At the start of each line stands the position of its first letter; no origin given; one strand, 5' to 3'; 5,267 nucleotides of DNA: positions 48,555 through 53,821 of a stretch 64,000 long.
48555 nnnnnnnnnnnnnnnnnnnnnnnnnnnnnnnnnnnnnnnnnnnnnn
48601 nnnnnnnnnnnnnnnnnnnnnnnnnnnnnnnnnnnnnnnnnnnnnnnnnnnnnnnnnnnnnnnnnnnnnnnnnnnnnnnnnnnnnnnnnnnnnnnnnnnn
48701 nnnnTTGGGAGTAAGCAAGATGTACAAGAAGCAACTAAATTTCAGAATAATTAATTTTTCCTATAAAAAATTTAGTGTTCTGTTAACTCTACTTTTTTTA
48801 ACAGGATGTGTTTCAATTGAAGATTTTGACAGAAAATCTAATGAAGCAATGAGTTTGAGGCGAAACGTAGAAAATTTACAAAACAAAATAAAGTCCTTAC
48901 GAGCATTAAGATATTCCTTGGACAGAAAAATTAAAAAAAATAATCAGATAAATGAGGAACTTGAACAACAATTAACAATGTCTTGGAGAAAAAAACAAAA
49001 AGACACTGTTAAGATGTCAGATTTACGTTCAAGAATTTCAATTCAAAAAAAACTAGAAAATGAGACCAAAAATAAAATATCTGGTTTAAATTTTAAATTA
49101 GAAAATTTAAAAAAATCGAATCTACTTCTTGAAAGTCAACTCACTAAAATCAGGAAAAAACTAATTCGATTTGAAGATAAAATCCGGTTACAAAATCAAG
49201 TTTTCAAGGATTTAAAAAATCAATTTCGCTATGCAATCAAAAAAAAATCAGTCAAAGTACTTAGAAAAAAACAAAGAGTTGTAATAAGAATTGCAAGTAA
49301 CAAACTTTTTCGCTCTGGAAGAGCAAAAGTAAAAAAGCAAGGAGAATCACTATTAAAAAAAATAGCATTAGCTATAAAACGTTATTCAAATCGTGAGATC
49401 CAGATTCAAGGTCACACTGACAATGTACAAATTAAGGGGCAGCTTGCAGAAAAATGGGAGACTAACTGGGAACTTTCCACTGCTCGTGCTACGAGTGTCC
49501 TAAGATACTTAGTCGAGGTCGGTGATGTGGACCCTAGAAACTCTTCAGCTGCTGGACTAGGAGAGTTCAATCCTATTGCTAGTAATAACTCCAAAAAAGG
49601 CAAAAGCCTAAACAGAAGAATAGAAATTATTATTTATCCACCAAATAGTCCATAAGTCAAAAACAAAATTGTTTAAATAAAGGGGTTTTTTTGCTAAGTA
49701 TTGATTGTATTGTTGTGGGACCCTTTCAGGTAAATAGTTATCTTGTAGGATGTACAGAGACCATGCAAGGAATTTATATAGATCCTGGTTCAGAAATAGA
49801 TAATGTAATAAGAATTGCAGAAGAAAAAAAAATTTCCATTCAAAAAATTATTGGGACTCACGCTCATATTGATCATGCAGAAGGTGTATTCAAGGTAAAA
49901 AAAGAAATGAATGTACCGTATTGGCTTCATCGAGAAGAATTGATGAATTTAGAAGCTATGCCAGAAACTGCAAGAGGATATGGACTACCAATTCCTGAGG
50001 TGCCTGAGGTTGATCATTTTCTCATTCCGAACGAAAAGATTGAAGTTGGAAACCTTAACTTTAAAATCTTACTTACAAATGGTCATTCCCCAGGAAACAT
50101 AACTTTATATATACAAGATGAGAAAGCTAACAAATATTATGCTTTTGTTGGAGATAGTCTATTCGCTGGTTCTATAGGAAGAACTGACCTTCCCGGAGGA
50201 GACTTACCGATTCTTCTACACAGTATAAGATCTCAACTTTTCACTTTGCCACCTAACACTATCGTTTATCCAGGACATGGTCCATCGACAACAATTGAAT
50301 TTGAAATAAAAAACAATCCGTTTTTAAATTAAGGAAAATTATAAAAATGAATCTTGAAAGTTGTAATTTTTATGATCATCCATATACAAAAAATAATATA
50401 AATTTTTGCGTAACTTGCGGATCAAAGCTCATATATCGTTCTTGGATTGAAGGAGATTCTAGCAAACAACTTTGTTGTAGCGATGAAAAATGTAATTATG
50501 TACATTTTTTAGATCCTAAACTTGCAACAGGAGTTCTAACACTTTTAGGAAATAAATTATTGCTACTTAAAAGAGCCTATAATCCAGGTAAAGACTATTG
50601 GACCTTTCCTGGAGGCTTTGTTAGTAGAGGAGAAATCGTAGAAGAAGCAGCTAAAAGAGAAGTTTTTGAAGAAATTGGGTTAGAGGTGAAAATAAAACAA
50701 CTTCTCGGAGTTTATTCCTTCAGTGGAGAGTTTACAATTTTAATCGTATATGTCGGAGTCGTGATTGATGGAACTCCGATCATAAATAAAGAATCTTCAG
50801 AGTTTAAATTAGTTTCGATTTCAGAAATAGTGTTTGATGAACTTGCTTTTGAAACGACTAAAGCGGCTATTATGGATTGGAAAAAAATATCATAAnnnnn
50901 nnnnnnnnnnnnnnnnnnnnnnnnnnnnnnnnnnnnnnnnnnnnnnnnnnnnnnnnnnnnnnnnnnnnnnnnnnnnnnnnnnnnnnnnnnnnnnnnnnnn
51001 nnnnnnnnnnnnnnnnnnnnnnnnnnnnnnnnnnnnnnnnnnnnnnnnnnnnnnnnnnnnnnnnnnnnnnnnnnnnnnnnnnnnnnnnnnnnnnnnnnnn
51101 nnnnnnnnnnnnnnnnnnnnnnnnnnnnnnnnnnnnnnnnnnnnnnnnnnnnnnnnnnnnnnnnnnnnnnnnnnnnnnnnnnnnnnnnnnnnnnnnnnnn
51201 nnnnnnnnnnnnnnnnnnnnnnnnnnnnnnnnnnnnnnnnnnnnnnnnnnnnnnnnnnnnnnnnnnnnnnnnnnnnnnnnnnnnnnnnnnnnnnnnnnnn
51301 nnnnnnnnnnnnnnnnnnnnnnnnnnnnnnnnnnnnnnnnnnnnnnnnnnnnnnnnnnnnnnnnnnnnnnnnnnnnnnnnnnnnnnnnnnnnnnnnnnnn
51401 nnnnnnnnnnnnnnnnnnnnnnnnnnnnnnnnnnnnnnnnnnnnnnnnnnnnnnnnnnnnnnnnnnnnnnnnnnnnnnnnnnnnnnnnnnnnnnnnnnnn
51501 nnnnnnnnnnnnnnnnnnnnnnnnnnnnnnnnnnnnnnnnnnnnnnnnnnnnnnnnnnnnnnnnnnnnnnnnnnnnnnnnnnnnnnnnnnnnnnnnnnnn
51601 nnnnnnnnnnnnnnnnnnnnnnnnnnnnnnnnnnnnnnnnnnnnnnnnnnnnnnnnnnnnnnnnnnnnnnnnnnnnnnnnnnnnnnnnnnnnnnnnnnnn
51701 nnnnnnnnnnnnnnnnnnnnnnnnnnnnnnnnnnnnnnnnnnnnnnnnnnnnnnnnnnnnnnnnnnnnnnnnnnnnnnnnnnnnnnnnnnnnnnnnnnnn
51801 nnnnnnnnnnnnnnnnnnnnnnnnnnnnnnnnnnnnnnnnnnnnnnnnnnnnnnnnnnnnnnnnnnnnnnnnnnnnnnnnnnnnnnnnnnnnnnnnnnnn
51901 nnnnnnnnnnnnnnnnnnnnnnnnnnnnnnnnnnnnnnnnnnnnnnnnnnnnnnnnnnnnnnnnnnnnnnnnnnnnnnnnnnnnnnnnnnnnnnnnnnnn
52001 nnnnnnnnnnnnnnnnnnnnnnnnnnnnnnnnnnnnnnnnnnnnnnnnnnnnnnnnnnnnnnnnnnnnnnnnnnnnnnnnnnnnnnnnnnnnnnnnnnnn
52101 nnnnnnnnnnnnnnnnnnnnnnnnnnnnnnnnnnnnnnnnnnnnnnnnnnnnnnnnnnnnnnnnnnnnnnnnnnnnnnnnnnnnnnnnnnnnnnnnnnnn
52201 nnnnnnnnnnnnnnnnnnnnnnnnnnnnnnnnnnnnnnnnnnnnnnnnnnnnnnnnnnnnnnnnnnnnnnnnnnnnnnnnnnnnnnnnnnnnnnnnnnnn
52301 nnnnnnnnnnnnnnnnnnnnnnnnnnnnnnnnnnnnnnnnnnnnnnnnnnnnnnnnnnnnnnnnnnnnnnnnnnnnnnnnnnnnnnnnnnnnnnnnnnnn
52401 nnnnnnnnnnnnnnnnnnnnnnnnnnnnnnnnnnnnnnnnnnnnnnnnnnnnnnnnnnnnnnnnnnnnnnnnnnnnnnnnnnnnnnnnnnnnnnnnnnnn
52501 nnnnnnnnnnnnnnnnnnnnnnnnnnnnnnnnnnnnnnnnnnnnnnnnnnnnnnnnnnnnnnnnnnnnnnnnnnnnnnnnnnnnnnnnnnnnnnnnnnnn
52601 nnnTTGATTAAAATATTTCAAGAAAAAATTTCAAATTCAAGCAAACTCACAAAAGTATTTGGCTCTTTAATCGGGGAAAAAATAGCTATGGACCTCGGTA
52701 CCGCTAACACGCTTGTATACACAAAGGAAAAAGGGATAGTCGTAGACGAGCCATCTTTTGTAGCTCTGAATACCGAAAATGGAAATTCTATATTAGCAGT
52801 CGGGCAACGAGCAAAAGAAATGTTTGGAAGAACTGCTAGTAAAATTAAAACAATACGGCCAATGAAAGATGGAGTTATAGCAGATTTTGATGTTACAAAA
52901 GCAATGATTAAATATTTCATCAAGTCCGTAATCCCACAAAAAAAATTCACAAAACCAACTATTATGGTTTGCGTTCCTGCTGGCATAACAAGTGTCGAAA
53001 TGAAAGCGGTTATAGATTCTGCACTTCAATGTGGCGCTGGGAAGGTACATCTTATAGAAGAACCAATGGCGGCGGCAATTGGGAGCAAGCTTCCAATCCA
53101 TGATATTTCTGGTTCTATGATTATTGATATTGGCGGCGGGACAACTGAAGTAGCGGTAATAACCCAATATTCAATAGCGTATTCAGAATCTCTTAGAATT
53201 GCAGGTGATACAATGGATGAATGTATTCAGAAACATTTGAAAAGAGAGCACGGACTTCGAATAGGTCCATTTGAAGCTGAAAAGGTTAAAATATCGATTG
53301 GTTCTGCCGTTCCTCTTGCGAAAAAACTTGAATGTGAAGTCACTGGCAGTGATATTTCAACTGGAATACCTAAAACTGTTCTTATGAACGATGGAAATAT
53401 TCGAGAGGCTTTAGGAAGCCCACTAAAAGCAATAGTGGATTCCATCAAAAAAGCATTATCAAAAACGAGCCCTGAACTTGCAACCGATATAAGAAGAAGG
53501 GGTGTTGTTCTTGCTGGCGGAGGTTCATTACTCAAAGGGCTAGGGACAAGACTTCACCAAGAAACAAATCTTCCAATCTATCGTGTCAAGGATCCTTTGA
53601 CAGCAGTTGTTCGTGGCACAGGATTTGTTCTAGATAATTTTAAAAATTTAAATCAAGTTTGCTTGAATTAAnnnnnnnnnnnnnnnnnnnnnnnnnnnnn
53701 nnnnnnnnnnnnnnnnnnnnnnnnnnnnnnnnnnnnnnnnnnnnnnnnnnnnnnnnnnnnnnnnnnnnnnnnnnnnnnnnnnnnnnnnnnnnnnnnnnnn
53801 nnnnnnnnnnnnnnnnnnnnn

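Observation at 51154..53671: GAF-GAF-degenerate-GGDEF-like protein translationally coupled to a stand-alone mreB (no mreCD)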

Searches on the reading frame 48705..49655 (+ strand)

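Call 3: search_protein_families(library=pfam, proteins=[window:48705-49655:+], max_evalue=0.1)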
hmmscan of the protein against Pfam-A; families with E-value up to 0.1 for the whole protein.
window:48705-49655:+ (316 aa): 3 families
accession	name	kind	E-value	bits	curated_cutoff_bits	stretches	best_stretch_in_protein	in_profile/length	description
PF00691.25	OmpA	-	7.5e-19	68.3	27.2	1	201-304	1-98/98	OmpA family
PF04849.18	HAP1_N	-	0.0014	18.3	33.9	1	54-128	230-304/307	HAP1 N-terminal conserved region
PF15477.11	SMAP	-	0.029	15.5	29.5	0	159-182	42-65/75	Small acidic protein family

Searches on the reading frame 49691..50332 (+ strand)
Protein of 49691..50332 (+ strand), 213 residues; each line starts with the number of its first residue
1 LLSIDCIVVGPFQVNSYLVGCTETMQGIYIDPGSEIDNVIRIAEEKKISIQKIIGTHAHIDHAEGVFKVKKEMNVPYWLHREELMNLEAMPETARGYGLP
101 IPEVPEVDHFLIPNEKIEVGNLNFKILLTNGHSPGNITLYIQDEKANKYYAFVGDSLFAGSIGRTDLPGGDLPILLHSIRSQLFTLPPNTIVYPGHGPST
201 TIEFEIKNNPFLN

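Call 3: search_protein_families(library=pfam, proteins=[window:49691-50332:+], max_evalue=0.1)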
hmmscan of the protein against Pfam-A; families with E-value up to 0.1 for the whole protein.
window:49691-50332:+ (213 aa): 2 families
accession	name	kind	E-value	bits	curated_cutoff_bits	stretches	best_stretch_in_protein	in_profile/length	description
PF00753.33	Lactamase_B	-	6e-23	82.2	22.7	1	10-196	2-196/196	Metallo-beta-lactamase superfamily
PF12706.13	Lactamase_B_2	-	6.4e-05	23.1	27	1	28-151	3-138/200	Beta-lactamase superfamily domain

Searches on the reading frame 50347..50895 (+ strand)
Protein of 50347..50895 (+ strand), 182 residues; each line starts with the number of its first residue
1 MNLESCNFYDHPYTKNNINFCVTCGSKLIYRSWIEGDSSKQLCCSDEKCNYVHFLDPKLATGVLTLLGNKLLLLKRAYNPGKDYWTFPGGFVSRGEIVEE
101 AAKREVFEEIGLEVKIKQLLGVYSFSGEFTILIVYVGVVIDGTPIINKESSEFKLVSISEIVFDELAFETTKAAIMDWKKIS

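Call 3: search_protein_families(library=pfam, proteins=[window:50347-50895:+], max_evalue=0.1)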
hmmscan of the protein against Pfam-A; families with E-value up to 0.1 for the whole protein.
window:50347-50895:+ (182 aa): 5 families
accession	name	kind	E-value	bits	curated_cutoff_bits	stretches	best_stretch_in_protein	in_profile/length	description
PF00293.34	NUDIX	-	4.2e-20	72.5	21.1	1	58-174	3-129/134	NUDIX domain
PF22327.2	Nudt16-like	-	0.0034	17.8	27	1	87-117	37-68/161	U8 snoRNA-decapping enzyme-like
PF14803.11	Zn_ribbon_Nudix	-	0.0082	16.5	25.6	1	19-53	1-32/34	Nudix N-terminal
PF14815.12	NUDIX_4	-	0.038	14.2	35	1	83-168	25-103/113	NUDIX domain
PF25454.1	zf-C3HC4_IRF-2BP1_2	-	0.061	14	26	1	2-51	9-54/72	IRF-2BP1/2 C3HC4 zinc finger domain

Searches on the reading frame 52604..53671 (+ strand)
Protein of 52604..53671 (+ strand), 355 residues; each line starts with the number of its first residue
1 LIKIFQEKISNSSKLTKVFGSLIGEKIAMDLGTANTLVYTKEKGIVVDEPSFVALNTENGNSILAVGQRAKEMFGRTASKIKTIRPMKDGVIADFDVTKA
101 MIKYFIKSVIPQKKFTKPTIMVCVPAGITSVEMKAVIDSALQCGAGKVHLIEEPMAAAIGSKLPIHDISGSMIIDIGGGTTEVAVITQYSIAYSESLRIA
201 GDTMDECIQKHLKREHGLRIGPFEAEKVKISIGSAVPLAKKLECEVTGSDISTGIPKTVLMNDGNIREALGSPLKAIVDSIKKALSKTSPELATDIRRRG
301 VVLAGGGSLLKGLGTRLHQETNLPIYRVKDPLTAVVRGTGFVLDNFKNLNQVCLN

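Call 3: search_protein_families(library=pfam, proteins=[window:52604-53671:+], max_evalue=0.1)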
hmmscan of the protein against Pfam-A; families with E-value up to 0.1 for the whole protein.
window:52604-53671:+ (355 aa): 8 families
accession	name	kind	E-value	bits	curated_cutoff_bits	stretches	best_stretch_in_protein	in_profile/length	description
PF06723.19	MreB_Mbl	-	6.4e-126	420.1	27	1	25-350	2-326/327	MreB/Mbl protein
PF00022.25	Actin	-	1.9e-13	50.3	27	2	29-222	9-196/410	Actin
PF14450.12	FtsA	-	7.1e-11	43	31.8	1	173-331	2-112/127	Cell division protein FtsA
PF00012.26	HSP70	-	0.00024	19.9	20.6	1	120-216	136-238/599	Hsp70 protein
PF11104.14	PilM_2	-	0.0015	18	27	0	170-212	181-223/340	Type IV pilus assembly protein PilM;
PF21522.3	MreB-like_C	-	0.0029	18.6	27.8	0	173-309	1-115/123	Archaeal actin homologue MreB-like, C-terminal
PF02541.22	Ppx-GppA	-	0.0038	17.1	27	1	172-199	115-142/285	Ppx/GppA phosphatase family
PF08841.16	DDR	-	0.0071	15.8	24.6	1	153-213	117-177/328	Diol dehydratase reactivase ATPase-like domain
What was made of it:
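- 52604..53671 (+): mreB (355 aa), an orthodox MreB with a long N-terminal extension that looks amphipathic by eye. Pfam MreB_Mbl 420 bits (call 3).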

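Call 4: search_protein_families(library=ncbifam, proteins=[window:52604-53671:+], max_evalue=0.1)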
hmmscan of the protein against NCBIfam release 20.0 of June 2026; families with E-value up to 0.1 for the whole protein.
window:52604-53671:+ (355 aa): 19 families
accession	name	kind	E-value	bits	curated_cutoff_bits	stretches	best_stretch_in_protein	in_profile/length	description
NF010539.0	PRK13927.1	subfamily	4.6e-130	433.4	293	1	22-352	4-335/339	rod shape-determining protein MreB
TIGR00904.1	mreB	subfamily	1.2e-127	425.6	365.75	1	25-350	3-333/334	MreB/Mrl family cell shape determining protein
NF010540.1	PRK13929.1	exception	1.9e-101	339.5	515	1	25-350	5-331/334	rod-share determining protein MreBH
NF053558.1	BeeR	equivalog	6.4e-23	81.3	530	1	27-320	3-307/349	BeeR family actin-like protein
NF040964.1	MamK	subfamily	1.4e-18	67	400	1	27-338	3-314/335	MamK family actin-like protein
TIGR01174.1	ftsA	equivalog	7.2e-14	51.6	175.85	1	137-324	164-341/371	cell division protein FtsA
NF011660.0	PRK15080.1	equivalog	6.2e-12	45.3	182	1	81-195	58-167/277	ethanolamine utilization protein EutJ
TIGR02529.1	EutJ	subfamily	4.4e-11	42.7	152.1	1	81-204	25-143/239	ethanolamine utilization protein EutJ family protein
TIGR01991.1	HscA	equivalog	5.3e-08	31.8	708.55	1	88-306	101-322/600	Fe-S protein assembly chaperone HscA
NF003520.0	PRK05183.1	subfamily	1.1e-06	27.3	620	1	95-222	128-259/621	Fe-S protein assembly chaperone HscA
NF002399.0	PRK01433.1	equivalog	1.2e-05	24.2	743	1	118-349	142-360/595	Fe-S protein assembly chaperone HscA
TIGR01175.1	pilM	subfamily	1.9e-05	23.8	133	1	170-338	187-322/348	type IV pilus assembly protein PilM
NF009947.0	PRK13411.1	equivalog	6.1e-05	21.2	1002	1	121-212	137-234/662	molecular chaperone DnaK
NF007009.0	PRK09472.1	equivalog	0.00011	21.4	409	1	136-314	171-345/420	cell division protein FtsA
NF008673.0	PRK11678.1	equivalog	0.00026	19.9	331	1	138-187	178-227/450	molecular chaperone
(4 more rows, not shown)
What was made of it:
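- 52604..53671 (+): NF010539 433 bits (cut-off 293) and TIGR00904 425.6 bits (cut-off 365.75) (call 4).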

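Call 15: find_related_loci(query=window:52604-53671:+, collection=genome_contigs, flank=10000)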
Query window:52604-53671:+ (355 aa) in genome_contigs; peptide patterns used: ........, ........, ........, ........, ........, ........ (x = any residue, [..] = any of these).
206 stretches matched a pattern; 63 encode a relative of the query (tblastn E <= 1e-3); 63 distinct loci.
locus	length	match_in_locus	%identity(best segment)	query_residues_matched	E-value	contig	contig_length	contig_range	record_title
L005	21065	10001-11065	92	1-355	0e+0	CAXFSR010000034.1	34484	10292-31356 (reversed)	MAG TPA_asm: uncultured Nitrospinaceae bacterium isolate ERR599111_metabat2_112 genome assembly, contig: ERZ841489.51756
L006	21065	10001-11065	92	1-355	0e+0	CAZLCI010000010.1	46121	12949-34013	MAG TPA_asm: uncultured Nitrospinaceae bacterium isolate ERP001736_co3_149 genome assembly, contig: NODE_212_length_4612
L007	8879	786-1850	93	1-355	0e+0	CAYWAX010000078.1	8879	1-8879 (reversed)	MAG TPA_asm: uncultured Nitrospinaceae bacterium isolate binchicken_co46_903 genome assembly, contig: NODE_15528_length_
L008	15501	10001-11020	74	15-355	7e-171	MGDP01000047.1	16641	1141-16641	MAG: Candidatus Tectomicrobia bacterium RIFCSPLOWO2_12_FULL_69_37 rifcsplowo2_12_scaffold_17294, whole genome shotgun se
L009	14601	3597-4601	76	21-355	2e-168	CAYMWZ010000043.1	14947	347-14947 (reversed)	MAG TPA_asm: uncultured Nitrospinaceae bacterium isolate binchicken_co21_438 genome assembly, contig: NODE_2547_length_1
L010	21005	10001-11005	75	21-355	9e-168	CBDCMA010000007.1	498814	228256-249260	MAG: bacterium isolate 6263ad5f-5925-4d78-8ae4-828cafc75c34 genome assembly, contig: contig_7, whole genome shotgun sequ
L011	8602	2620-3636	73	17-355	9e-167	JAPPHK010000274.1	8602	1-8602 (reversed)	MAG: Nitrospinota bacterium isolate RHO1_bin_79 NODE_10152_length_8602_cov_8.097344, whole genome shotgun sequence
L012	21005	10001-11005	74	21-355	3e-166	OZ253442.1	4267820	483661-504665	MAG: bacterium isolate e26f613c-7608-46b1-ae07-a2f8df169297 genome assembly, chromosome: 1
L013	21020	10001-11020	74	17-355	6e-166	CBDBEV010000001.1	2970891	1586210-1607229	MAG: bacterium isolate 138114a6-c459-4528-9bbc-32813c999549 genome assembly, contig: contig_1, whole genome shotgun sequ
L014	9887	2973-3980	74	21-355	9e-166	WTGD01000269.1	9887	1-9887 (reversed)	MAG: Nitrospinota bacterium isolate CO36386bin_35 NODE_2852_length_9887_cov_7.836656, whole genome shotgun sequence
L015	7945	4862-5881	72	15-355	6e-166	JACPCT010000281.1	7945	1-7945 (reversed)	MAG: Candidatus Tectomicrobia bacterium isolate NC_groundwater_290_Ag_S-0.65um_70_9 S6_GD2017_2_S65_scaffold_8331, whole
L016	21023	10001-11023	73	15-355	2e-165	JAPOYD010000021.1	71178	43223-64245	MAG: Nitrospinota bacterium isolate COS4_bin_23 NODE_379_length_71178_cov_8.60889, whole genome shotgun sequence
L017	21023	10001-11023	73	15-355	1e-165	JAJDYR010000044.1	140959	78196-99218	MAG: bacterium isolate jk18x34bins.43 k141_274601, whole genome shotgun sequence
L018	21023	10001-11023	73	15-355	1e-165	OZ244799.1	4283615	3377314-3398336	MAG: bacterium isolate fda9cd22-9c8c-44c4-8321-deb2e702e096 genome assembly, chromosome: 1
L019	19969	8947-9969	72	15-355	2e-165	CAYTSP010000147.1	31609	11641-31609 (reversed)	MAG TPA_asm: uncultured Nitrospinaceae bacterium isolate SRP338948_co1_160 genome assembly, contig: k141_86802, whole ge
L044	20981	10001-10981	50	27-354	1e-104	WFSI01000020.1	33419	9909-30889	MAG: Aquificota bacterium isolate S016_37 k151_178847, whole genome shotgun sequence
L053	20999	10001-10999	48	21-354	1e-97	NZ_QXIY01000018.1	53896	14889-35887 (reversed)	Candidatus Cryosericum septentrionale strain SMC1 SMC1_18, whole genome shotgun sequence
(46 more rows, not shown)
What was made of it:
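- On Complete Rod complex in the genome: The single genome_contigs scan was spent on the MreB bait (call 15).
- The MreB-baited scan used query-specific peptides and could miss paralogues (call 15). They are highly conserved within Nitrospinaceae (68-93 %; call 15).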

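Call 45: search_protein_families(library=pfam, proteins=[L044:8610-9944:+], max_evalue=0.01)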
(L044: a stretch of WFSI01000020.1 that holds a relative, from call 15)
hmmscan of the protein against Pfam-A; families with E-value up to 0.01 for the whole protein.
L044:8610-9944:+ (445 aa): 3 families
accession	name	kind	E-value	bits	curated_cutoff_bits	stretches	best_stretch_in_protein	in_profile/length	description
PF13185.12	GAF_2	-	2e-15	57.6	28.6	2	5-134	6-136/136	GAF domain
PF13492.12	GAF_3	-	4e-05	24.5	27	0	169-285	6-119/129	GAF domain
PF01590.32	GAF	-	6.2e-05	24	22.4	1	5-131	4-131/133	GAF domain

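Call 59: search_protein_families(library=pfam, proteins=[L053:11006-11836:+, L053:11836-12318:+, L053:12314-14089:+, L053:14718-15824:+, L053:9422-9991:+, L053:8793-9422:+], max_evalue=0.01)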
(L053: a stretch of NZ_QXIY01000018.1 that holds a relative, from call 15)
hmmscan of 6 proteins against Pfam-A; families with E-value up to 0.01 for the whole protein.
L053:11006-11836:+ (277 aa): 1 family
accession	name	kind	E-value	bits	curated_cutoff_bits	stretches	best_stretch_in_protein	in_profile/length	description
PF04085.20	MreC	-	4.6e-21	75.6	28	1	128-273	3-146/147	Rod shape-determining protein MreC, barrel core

L053:11836-12318:+ (161 aa): 0 families

L053:12314-14089:+ (592 aa): 3 families
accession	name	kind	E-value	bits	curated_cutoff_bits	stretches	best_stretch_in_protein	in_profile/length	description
PF00905.27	Transpeptidase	-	4.5e-58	197.2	22.1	1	258-578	1-298/299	Penicillin binding protein transpeptidase domain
PF03717.20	PBP_dimer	-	1.2e-46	159.8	24.4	1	56-226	2-179/180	Penicillin-binding Protein dimerisation domain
PF21922.1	PBP_dimer_2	-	0.00077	20.1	27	0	154-173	24-43/83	Penicillin binding protein A dimerisation domain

L053:14718-15824:+ (369 aa): 1 family
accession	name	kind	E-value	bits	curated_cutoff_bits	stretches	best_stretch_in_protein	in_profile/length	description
PF01098.24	FTSW_RODA_SPOVE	-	6.7e-73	246.2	26.4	1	12-362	5-352/356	Cell cycle protein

L053:9422-9991:+ (190 aa): 1 family
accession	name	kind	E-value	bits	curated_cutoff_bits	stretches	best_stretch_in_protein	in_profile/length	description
PF02545.19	Maf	-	8.9e-47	159.6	27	1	2-182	1-185/187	Maf-like protein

L053:8793-9422:+ (210 aa): 1 family
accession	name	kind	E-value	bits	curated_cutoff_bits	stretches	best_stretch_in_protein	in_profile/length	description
PF14209.11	DUF4321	-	0.0016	18.7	27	1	162-198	2-39/48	Domain of unknown function (DUF4321)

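Call 62: search_solved_structures(query=window:52604-53668:+, max_evalue=1e-20, show_alignments=1)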
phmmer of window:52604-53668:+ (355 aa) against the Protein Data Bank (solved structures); distinct sequences matched with E-value up to 1e-20: 8.
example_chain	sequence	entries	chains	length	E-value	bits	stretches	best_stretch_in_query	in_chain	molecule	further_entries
4cze_A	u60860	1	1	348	1.2e-97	330.6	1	23-348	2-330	ROD SHAPE-DETERMINING PROTEIN MREB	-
1jce_A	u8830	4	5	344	2.5e-97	329.5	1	25-349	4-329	ROD SHAPE-DETERMINING PROTEIN MREB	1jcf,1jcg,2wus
4czf_A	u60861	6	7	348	3.7e-96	325.7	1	23-348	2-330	ROD SHAPE-DETERMINING PROTEIN MREB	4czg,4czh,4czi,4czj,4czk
4czl_A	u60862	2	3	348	6.5e-96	324.9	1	23-348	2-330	ROD SHAPE-DETERMINING PROTEIN MREB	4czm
8azg_M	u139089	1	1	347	8.8e-94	317.9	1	25-346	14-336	Cell shape-determining protein MreB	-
7zpt_M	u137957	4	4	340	1.2e-93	317.4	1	25-346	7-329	Cell shape-determining protein MreB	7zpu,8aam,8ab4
7bvy_A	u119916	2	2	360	1.4e-59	205.5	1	27-342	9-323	Cell shape determining protein MreB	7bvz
7e1c_A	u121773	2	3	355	4e-47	164.5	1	27-338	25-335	Cell shape-determining protein MreB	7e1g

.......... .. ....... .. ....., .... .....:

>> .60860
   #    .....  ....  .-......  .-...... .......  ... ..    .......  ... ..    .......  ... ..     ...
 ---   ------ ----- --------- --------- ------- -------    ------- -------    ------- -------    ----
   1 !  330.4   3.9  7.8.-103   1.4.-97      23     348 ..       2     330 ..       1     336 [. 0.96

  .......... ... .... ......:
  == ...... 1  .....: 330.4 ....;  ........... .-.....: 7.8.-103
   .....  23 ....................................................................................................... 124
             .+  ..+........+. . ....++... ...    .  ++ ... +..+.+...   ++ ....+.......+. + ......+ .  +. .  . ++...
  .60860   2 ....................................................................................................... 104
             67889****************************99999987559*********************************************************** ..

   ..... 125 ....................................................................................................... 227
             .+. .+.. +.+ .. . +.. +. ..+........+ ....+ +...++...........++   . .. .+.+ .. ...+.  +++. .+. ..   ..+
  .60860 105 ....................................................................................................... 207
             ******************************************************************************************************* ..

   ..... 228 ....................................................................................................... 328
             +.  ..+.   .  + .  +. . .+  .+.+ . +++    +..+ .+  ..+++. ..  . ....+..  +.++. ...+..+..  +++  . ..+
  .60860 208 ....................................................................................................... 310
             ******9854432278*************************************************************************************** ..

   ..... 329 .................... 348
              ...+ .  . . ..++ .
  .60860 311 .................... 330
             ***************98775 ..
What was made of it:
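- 52604..53671 (+): 4cze 330 bits and 1jce 329 bits (call 62).
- On MreB (rod-shape-determining actin homologue): 4cze and 1jce about 330 bits (call 62).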
